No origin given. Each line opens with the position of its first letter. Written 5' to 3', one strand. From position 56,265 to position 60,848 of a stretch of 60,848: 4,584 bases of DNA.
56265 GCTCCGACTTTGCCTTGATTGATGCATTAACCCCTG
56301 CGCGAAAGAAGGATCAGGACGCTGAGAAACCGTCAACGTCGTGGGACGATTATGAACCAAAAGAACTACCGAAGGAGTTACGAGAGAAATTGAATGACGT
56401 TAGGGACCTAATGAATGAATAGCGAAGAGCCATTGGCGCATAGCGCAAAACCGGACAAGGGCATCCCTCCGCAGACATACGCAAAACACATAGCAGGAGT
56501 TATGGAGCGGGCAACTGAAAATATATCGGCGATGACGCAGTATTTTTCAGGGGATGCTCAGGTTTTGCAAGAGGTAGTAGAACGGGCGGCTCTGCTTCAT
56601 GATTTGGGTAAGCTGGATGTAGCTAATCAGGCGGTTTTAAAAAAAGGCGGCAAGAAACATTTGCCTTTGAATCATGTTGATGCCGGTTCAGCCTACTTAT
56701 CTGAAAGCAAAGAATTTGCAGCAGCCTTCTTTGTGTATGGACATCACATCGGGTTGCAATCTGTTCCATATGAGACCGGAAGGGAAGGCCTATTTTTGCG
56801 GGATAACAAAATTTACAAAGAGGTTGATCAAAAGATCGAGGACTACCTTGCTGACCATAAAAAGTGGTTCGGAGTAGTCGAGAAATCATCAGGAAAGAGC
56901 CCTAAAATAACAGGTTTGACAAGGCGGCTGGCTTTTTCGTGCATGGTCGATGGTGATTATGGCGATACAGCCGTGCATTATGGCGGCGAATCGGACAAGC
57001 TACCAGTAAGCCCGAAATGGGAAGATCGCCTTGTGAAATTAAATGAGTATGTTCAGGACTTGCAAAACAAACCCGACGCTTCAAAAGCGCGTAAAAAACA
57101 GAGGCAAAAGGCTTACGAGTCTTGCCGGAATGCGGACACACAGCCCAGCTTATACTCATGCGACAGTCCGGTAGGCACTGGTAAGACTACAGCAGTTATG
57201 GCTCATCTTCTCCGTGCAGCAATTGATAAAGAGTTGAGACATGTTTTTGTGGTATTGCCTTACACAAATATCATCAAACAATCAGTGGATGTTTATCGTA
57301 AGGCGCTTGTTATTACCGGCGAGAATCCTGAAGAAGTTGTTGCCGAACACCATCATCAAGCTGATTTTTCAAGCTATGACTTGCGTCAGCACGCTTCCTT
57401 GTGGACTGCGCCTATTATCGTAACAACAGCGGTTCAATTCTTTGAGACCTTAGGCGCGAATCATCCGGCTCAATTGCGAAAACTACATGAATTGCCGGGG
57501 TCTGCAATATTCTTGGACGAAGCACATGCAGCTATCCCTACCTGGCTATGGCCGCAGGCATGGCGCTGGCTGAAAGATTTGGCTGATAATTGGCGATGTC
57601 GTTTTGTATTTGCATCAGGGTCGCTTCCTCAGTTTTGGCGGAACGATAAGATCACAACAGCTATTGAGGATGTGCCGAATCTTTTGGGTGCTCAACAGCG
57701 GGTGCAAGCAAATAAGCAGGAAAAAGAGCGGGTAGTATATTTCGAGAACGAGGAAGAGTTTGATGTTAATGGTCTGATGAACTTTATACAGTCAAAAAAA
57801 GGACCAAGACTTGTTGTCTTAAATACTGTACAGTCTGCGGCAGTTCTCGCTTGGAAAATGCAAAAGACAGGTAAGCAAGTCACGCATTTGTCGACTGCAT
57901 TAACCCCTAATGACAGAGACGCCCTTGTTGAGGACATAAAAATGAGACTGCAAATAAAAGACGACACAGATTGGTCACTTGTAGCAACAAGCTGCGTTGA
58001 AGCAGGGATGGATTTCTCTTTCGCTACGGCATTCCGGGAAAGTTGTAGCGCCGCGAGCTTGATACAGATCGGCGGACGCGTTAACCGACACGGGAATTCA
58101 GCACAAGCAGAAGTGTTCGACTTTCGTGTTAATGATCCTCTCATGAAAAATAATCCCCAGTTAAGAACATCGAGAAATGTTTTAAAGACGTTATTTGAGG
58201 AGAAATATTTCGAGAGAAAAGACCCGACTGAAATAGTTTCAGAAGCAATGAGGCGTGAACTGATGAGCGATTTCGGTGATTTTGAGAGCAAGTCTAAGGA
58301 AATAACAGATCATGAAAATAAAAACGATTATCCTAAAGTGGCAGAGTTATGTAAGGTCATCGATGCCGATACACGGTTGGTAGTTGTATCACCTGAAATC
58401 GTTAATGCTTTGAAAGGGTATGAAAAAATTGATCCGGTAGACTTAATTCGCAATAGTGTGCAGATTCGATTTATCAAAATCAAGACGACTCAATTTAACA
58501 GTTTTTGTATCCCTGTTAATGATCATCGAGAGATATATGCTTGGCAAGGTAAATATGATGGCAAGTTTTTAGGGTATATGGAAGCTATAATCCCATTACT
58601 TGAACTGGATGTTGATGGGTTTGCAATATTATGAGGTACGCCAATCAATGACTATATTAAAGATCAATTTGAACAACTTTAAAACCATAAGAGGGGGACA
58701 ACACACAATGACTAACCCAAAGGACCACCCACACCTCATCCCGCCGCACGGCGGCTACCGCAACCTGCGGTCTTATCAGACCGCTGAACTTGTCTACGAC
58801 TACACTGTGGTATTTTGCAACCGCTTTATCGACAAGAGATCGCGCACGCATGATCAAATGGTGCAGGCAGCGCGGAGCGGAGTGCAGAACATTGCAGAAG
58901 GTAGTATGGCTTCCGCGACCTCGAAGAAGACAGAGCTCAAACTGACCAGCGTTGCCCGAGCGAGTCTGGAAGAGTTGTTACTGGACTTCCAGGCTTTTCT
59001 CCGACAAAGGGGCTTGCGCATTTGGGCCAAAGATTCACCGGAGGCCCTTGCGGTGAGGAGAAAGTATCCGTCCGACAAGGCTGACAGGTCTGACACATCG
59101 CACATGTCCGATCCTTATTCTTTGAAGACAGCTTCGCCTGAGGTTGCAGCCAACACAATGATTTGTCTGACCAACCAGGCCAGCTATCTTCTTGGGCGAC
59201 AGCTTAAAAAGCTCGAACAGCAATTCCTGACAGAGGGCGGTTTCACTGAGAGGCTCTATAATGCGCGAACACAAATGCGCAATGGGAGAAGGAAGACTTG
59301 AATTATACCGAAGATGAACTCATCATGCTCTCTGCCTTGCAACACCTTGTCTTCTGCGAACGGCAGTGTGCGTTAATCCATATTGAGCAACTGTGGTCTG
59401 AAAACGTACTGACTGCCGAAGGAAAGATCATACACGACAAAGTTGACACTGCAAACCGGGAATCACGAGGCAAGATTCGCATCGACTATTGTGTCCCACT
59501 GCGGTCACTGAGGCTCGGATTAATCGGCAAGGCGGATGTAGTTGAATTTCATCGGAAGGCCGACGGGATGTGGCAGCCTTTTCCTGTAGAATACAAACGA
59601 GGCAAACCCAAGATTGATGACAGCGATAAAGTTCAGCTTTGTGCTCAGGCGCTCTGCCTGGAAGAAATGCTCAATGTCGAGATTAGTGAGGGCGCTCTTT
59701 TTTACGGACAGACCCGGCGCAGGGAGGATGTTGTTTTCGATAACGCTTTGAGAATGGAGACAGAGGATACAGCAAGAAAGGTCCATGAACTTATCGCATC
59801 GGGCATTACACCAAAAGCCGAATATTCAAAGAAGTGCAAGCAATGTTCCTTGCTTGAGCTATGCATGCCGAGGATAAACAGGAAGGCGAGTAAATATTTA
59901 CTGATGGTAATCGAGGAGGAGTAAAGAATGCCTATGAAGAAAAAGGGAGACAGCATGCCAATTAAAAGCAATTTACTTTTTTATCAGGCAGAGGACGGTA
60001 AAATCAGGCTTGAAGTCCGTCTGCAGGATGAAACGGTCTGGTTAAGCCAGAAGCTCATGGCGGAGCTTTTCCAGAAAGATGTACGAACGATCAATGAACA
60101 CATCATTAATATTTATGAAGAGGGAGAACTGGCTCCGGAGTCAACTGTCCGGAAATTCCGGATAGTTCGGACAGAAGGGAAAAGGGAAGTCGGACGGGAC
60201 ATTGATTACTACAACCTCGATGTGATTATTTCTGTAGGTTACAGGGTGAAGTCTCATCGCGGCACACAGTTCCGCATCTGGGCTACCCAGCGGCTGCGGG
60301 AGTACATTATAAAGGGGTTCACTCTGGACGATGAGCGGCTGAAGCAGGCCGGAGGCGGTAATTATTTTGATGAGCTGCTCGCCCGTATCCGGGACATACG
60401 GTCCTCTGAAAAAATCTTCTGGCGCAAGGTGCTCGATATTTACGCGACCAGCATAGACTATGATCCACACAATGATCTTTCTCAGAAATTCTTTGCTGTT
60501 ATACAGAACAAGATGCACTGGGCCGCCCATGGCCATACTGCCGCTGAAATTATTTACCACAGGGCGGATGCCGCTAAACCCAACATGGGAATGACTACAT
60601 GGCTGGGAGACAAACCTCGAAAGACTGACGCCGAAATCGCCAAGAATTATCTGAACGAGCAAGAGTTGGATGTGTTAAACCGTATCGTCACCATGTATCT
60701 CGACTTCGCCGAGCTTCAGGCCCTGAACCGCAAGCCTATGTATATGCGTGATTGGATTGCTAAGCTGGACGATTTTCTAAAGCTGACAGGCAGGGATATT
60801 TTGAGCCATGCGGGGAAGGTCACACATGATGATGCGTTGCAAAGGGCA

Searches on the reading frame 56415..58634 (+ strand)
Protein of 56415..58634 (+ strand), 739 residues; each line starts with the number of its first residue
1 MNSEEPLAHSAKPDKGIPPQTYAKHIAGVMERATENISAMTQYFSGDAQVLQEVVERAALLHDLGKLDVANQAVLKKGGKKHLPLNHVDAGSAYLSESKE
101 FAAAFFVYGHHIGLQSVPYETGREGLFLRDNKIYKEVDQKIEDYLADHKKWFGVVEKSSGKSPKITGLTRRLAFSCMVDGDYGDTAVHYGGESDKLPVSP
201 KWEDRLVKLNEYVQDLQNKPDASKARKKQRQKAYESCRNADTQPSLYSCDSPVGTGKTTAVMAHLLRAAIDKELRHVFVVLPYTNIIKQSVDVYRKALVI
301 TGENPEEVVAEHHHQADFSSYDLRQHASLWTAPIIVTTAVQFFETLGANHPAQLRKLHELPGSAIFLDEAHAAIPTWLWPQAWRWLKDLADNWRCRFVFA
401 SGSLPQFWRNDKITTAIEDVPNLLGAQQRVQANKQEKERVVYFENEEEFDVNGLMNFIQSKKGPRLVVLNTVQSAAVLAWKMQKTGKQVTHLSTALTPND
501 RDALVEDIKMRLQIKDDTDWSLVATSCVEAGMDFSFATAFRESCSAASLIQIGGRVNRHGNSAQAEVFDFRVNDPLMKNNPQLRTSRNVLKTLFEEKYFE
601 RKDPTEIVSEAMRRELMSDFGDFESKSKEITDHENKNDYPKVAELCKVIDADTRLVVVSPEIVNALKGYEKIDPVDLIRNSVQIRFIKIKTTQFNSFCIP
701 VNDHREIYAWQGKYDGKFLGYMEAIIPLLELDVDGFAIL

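Call 3: search_protein_families(library=ncbifam, proteins=[window:56415-58634:+], max_evalue=0.01)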
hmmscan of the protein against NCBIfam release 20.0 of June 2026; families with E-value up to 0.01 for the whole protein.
window:56415-58634:+ (739 aa): 7 families
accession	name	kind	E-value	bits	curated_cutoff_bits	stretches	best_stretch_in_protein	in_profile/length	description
TIGR02621.3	cas3_GSU0051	exception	6.9e-33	114.5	400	2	364-657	170-456/854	type I-G CRISPR-associated helicase/endonuclease Cas3g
TIGR01587.1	cas3_core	equivalog_domain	8.4e-25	87.6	102.45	1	251-580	6-339/358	CRISPR-associated helicase Cas3'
TIGR01596.1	cas3_HD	equivalog_domain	3.1e-12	46.9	43.45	1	24-185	3-177/178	CRISPR-associated endonuclease Cas3''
TIGR02562.1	cas3_yersinia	equivalog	3.8e-08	31.6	565.95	1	492-565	808-885/1110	type I-F CRISPR-associated helicase Cas3f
TIGR04095.1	dnd_restrict_1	equivalog_domain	0.00017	20.7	600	0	510-594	331-418/451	DNA phosphorothioation system restriction enzyme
NF007248.0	PRK09694.1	equivalog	0.00024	19.2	569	1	467-578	565-681/878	CRISPR-associated helicase/endonuclease Cas3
TIGR00277.1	HDIG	domain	0.0079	16.1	27.6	0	49-96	24-66/84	HDIG domain-containing metalloprotein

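Call 4: search_protein_families(library=pfam, proteins=[window:56415-58634:+], max_evalue=0.01)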
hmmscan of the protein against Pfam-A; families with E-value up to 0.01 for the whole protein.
window:56415-58634:+ (739 aa): 6 families
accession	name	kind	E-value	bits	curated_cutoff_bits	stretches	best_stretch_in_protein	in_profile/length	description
PF22590.2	Cas3-like_C_2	-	8.1e-15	55.4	27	1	464-560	4-105/106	CRISPR-associated nuclease/helicase Cas3, C-terminal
PF00270.35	DEAD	-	4.1e-07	30.3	26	1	249-376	19-132/167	DEAD/DEAH box helicase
PF04851.21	ResIII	-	4.3e-07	30.4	22.5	1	225-375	4-139/164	Type III restriction enzyme, res subunit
PF00271.37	Helicase_C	-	4.7e-06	27.3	23.5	1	455-560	7-110/110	Helicase conserved C-terminal domain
PF01966.28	HD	-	0.0012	19.6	22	1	41-112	20-87/116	HD domain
PF25199.1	nSTAND_NTPase5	-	0.0029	17.9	34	0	237-290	34-86/145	Novel STAND NTPase 5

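Call 5: search_protein_families(library=padloc, proteins=[window:56415-58634:+], max_evalue=0.01)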
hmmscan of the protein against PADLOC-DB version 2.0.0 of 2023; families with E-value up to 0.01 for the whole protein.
window:56415-58634:+ (739 aa): 35 families (the best 25 are shown)
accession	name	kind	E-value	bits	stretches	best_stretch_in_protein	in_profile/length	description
PDLC01765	Cas3c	-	4.1e-101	337.8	1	6-697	13-579/612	-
PDLC01766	Cas3c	-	3.1e-79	265.3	1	35-695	345-972/1009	-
PDLC01759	Cas3b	-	1.9e-70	236.5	1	9-596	6-574/711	-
PDLC02082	Cas3b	-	4.8e-64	215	1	18-703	7-694/734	-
PDLC01763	Cas3b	-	8.3e-41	138.5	1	200-570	221-574/762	-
PDLC01758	Cas3b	-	6.2e-38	128.8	1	102-660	141-709/797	-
PDLC01761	Cas3b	-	2.2e-31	107.3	1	11-631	6-609/705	-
PDLC01764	Cas3b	-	1.7e-28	97.7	1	242-681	285-707/844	-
PDLC01710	Cas3a1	-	5e-27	92.7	1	226-562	197-547/745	Cas3_1_CAS-I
PDLC01252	Cas3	-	5.1e-26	89.9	1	251-567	6-295/324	CAS-I; effector_G3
PDLC01762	Cas3b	-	7.4e-26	88.9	2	327-633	325-610/692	-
PDLC00938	Cas3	-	2.2e-25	87.6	1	251-580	6-339/358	CRISPR-associated helicase Cas3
PDLC01769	Cas3g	-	3.5e-25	86.8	2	425-573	236-382/836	-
PDLC01770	Cas3g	-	4.8e-23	79.5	1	427-614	218-400/733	-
PDLC01757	Cas3b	-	2.3e-21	74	2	311-627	270-563/676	-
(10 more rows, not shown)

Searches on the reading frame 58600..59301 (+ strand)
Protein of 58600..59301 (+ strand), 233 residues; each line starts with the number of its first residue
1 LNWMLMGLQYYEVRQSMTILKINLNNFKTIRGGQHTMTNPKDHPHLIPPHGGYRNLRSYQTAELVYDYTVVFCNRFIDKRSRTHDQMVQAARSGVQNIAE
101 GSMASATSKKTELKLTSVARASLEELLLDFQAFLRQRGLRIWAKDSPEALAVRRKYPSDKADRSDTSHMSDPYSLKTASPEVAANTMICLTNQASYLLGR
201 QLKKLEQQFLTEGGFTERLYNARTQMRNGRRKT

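Call 3: search_protein_families(library=ncbifam, proteins=[window:58600-59301:+], max_evalue=0.01)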
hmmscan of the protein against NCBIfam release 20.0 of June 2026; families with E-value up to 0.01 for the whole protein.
window:58600-59301:+ (233 aa): 3 families
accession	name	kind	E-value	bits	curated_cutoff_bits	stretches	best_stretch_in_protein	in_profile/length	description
TIGR04258.1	4helix_suffix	equivalog_domain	1.2e-23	82.7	40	1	180-228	1-49/49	four helix bundle suffix domain-containing protein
TIGR02436.1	TIGR02436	subfamily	6.5e-07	29.5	24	1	58-127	5-69/109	four helix bundle protein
NF008912.0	PRK12275.1-6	subfamily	0.0093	16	124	0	84-127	32-73/117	hypothetical protein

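Call 4: search_protein_families(library=pfam, proteins=[window:58600-59301:+], max_evalue=0.01)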
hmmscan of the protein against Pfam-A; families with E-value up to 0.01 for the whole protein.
window:58600-59301:+ (233 aa): 1 family
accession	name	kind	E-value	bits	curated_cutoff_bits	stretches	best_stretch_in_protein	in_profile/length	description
PF05635.17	23S_rRNA_IVP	-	3.8e-06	27.5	33.8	1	58-127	9-73/106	23S rRNA-intervening sequence protein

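Call 5: search_protein_families(library=padloc, proteins=[window:58600-59301:+], max_evalue=0.01)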
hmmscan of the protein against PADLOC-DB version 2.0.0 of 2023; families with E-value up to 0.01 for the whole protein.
window:58600-59301:+ (233 aa): 0 families

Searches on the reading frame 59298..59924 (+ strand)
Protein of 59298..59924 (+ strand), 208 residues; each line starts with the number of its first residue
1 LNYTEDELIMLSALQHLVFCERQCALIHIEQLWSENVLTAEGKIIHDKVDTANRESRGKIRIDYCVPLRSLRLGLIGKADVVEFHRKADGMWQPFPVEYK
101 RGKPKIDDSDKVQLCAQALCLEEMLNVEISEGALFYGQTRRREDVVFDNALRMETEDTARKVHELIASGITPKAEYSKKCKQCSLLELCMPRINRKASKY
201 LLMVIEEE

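Call 3: search_protein_families(library=ncbifam, proteins=[window:59298-59924:+], max_evalue=0.01)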
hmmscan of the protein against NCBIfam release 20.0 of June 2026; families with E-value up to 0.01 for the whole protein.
window:59298-59924:+ (208 aa): 4 families
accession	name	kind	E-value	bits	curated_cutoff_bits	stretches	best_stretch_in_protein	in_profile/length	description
TIGR00372.1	cas4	equivalog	2.7e-43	147.9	65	1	11-191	3-180/180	CRISPR-associated protein Cas4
NF049935.1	cas4g_cas1g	exception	1.2e-35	123.1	560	1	9-192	2-192/546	CRISPR-associated endonuclease Cas4g/Cas1g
TIGR04328.1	cas4_PREFRAN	exception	6.1e-07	29.6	70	1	9-189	1-175/178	type V CRISPR-associated protein Cas4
TIGR03491.1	TIGR03491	subfamily_domain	0.00021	20.4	97.45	1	90-195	107-210/462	TM0106 family RecB-like putative nuclease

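Call 4: search_protein_families(library=pfam, proteins=[window:59298-59924:+], max_evalue=0.01)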
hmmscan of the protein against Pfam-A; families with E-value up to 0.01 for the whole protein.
window:59298-59924:+ (208 aa): 2 families
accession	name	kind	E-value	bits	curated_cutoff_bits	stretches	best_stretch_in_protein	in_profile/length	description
PF01930.23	Cas_Cas4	-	3.6e-28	99.1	22.7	1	12-190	3-159/160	Domain of unknown function DUF83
PF12705.13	PDDEXK_1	-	1.8e-05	25.3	22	1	66-189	113-246/247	PD-(D/E)XK nuclease superfamily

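Call 5: search_protein_families(library=padloc, proteins=[window:59298-59924:+], max_evalue=0.01)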
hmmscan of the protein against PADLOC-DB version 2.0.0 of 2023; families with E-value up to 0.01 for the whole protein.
window:59298-59924:+ (208 aa): 19 families
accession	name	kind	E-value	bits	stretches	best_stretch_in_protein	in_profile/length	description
PDLC01773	Cas4c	-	2.1e-88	293.6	1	1-200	12-205/229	-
PDLC01774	Cas4c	-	1.4e-66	222.3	1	4-207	4-211/213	-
PDLC02034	Cas4d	-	1.6e-50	169.4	1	5-198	2-189/192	-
PDLC00943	Cas4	-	7.3e-44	147.9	1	11-191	3-180/180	CRISPR-associated protein Cas4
PDLC01611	Cas4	-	9.2e-41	137.8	1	11-191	2-158/158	"CAS-I,CAS-II,CAS-III,CAS-IV,CAS-V,CAS-VI; acquisition_associated"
PDLC01250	Cas4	-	4.2e-38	129.3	1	11-189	3-167/168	"CAS-I,CAS-II,CAS-III,CAS-IV,CAS-V,CAS-VI; acquisition_associated"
PDLC00944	Cas4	-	5.6e-38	128.9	1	11-189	3-176/177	Cas4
PDLC01747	Cas1g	-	7.3e-31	105.3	1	11-195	3-182/523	-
PDLC01447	Cas4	-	1.3e-29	101.7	1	9-192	5-160/161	"CAS-I,CAS-II,CAS-III,CAS-IV,CAS-V,CAS-VI; acquisition_associated"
PDLC02035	Cas4d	-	9.4e-23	78.7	1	5-192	2-177/196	-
PDLC01775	Cas4c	-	5.7e-22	76.4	1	81-192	3-111/131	-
PDLC02067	Cas1b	-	7.1e-22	75.9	1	12-197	1-182/533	-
PDLC02083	Cas4_II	-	7.5e-16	57.1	1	11-191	4-185/186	-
PDLC01771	Cas4b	-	5.6e-12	44.2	1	14-190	9-159/162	-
PDLC02086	Cas4b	-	4.4e-11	41.1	1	105-190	76-160/161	-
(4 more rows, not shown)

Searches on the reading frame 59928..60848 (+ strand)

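Call 3: search_protein_families(library=ncbifam, proteins=[window:59928-60848:+], max_evalue=0.01)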
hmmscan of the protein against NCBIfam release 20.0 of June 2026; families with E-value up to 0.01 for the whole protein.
window:59928-60848:+ (307 aa): 0 families

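Call 4: search_protein_families(library=pfam, proteins=[window:59928-60848:+], max_evalue=0.01)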
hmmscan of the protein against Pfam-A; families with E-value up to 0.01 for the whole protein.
window:59928-60848:+ (307 aa): 1 family
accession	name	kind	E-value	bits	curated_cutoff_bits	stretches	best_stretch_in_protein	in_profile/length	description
PF13310.11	Virulence_RhuM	-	3.9e-114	380.6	33.7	1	72-306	1-236/252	Virulence protein RhuM family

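Call 5: search_protein_families(library=padloc, proteins=[window:59928-60848:+], max_evalue=0.01)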
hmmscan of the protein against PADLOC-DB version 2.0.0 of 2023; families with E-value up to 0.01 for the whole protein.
window:59928-60848:+ (307 aa): 39 families (the best 25 are shown)
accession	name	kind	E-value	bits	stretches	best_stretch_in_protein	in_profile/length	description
PDLC04843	PDC-S05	-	2.5e-145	481.8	1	13-307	5-296/330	-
PDLC04853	PDC-S05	-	9.1e-144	476.7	1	13-306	5-298/336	-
PDLC04851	PDC-S05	-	1.2e-140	466.4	1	10-307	6-308/342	-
PDLC04852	PDC-S05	-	6.7e-135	447.4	1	10-306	7-304/346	-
PDLC04864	PDC-S05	-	8.7e-125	413.5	1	70-307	3-240/277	-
PDLC04868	PDC-S05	-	1.8e-121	403.3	1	13-307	5-305/335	-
PDLC04871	PDC-S05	-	5.3e-114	379.6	1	12-307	129-430/468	-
PDLC04870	PDC-S05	-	7.3e-95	314.4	1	13-215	8-209/214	-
PDLC04876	PDC-S05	-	1.9e-75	250.4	1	12-175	6-171/174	-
PDLC04854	PDC-S05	-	2.8e-59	198.3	1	14-142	4-132/212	-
PDLC04965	PDC-S23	-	1.7e-58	196.6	1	13-159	4-148/327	-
PDLC04872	PDC-S05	-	7.9e-58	192.6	1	12-142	3-133/152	-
PDLC04964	PDC-S23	-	3e-56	189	1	15-151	5-139/331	-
PDLC04858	PDC-S05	-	2.6e-54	180.7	1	13-141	4-129/138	-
PDLC04879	PDC-S05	-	4.9e-50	168.6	1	12-136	3-125/285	-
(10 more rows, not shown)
